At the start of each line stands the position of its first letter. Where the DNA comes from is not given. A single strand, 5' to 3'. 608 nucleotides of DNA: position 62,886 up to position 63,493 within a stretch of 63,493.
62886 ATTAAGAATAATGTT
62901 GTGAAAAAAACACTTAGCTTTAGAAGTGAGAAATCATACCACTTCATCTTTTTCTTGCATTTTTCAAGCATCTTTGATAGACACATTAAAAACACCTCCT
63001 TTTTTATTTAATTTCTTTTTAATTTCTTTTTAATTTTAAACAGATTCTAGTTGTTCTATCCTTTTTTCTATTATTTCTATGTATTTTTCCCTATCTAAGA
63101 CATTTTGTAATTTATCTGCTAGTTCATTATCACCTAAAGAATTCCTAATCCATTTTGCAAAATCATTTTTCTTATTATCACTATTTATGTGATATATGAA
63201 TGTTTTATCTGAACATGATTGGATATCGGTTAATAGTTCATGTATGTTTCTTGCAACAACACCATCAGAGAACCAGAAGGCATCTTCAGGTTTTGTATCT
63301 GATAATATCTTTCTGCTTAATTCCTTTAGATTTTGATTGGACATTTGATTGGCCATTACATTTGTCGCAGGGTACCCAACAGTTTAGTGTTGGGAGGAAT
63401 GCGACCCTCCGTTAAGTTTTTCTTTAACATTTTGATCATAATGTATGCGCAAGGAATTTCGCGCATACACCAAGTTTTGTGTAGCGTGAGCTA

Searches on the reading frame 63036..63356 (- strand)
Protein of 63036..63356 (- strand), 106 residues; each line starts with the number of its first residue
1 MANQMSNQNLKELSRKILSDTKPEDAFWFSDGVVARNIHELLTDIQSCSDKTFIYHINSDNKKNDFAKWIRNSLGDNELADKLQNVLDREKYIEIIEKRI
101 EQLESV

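Call 57: search_protein_families(library=pfam, proteins=[window:63036-63356:-], max_evalue=0.0001)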
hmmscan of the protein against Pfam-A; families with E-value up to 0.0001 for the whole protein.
window:63036-63356:- (106 aa): 1 family
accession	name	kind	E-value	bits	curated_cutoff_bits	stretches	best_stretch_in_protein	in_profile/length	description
PF19027.5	DUF5752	-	4.8e-09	36.3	23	1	32-99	17-92/208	Family of unknown function (DUF5752)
